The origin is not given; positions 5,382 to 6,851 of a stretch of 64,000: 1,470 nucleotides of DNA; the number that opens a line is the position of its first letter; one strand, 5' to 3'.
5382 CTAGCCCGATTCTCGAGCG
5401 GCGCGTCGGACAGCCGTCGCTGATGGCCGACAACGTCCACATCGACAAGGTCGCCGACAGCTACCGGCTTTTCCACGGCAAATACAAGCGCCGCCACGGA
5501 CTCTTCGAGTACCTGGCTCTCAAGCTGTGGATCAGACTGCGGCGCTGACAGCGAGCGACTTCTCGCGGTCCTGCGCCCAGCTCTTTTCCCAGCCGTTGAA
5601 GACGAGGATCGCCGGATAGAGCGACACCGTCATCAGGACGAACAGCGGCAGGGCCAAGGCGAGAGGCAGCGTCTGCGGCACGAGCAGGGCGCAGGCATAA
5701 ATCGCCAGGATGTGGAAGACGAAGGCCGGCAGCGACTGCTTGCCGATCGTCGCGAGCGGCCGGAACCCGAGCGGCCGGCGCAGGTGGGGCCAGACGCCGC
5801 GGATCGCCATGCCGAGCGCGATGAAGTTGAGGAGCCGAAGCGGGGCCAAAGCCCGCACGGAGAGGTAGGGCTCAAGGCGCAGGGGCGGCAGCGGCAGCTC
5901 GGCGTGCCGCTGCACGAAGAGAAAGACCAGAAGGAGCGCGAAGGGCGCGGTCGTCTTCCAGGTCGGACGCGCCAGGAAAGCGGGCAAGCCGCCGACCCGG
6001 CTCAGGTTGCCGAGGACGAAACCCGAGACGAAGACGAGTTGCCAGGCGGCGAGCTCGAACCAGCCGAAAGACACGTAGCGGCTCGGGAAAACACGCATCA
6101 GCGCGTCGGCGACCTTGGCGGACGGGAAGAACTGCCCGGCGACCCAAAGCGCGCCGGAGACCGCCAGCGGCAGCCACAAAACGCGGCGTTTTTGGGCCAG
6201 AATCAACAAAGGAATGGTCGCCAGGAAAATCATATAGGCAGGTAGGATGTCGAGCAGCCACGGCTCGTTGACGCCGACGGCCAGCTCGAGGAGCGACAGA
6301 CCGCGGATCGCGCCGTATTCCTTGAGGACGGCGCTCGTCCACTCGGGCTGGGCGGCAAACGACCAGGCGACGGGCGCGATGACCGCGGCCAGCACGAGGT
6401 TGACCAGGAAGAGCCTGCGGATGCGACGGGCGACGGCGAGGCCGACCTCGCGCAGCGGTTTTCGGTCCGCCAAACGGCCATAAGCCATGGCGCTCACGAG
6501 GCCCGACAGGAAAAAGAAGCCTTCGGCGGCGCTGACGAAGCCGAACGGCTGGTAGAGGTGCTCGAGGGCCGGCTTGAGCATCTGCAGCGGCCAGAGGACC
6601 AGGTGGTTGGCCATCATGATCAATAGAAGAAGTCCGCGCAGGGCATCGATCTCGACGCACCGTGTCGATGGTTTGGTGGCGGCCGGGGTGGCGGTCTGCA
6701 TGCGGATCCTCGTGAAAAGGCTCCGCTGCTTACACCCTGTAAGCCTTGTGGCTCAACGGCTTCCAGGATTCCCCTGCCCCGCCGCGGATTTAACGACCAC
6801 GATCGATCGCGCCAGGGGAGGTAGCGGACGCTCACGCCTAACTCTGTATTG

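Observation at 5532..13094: Candidate envelope-lipid tailoring locus: B12-radical SAM/DUF4070 coupled to LtaS-like enzyme and acyltransferase-3, divergent from SGNH-like and HHxxxDG acyltransferase genes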

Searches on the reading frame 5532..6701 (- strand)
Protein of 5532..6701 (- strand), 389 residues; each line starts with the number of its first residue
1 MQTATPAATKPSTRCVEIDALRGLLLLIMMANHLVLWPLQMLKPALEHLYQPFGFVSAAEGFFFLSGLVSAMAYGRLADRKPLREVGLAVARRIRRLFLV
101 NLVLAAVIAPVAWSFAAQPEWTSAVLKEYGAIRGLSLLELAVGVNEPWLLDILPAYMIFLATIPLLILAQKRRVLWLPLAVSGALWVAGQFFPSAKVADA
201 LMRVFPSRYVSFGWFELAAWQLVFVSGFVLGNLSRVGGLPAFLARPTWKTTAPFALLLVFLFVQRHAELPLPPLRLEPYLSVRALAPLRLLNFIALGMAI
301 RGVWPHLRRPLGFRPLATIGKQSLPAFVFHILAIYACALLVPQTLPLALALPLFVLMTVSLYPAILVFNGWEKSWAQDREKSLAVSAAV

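Call 3: search_protein_families(library=pfam, proteins=[window:5532-6701:-], max_evalue=0.01)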
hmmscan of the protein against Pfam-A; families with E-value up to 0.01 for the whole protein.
window:5532-6701:- (389 aa): 3 families
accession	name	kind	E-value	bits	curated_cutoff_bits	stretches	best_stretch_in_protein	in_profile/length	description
PF10129.15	OpgC_C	-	2.9e-44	151.9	21.4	1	14-359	1-343/358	OpgC protein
PF01757.29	Acyl_transf_3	-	9.4e-11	41.8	31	1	17-359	3-319/326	Acyltransferase domain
PF07786.18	HGSNAT_cat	-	1.9e-06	28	22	1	14-237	1-187/222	Heparan-alpha-glucosaminide N-acetyltransferase, catalytic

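Call 4: search_protein_families(library=ncbifam, proteins=[window:5532-6701:-], max_evalue=0.01)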
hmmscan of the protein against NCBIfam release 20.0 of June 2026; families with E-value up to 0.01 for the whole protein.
window:5532-6701:- (389 aa): 0 families

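Call 28: list_cluster_members(proteins=[P0001, P0121, window:5532-6701:-, window:10963-11736:+, window:11751-13094:+])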
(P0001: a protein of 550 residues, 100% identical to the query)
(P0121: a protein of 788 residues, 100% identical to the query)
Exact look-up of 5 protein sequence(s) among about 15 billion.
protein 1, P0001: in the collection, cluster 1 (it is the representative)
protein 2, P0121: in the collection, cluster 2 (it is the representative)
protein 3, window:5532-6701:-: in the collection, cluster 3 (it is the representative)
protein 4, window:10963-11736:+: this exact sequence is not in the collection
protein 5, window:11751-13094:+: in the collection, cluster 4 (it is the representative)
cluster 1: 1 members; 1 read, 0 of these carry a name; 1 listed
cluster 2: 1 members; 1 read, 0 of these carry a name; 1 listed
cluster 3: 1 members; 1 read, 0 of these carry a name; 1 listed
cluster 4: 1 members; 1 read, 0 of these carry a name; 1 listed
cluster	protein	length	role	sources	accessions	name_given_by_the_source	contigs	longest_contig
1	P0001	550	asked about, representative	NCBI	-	-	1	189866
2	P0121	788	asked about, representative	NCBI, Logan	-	-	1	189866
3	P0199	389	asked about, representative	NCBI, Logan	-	-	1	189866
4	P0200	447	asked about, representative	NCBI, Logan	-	-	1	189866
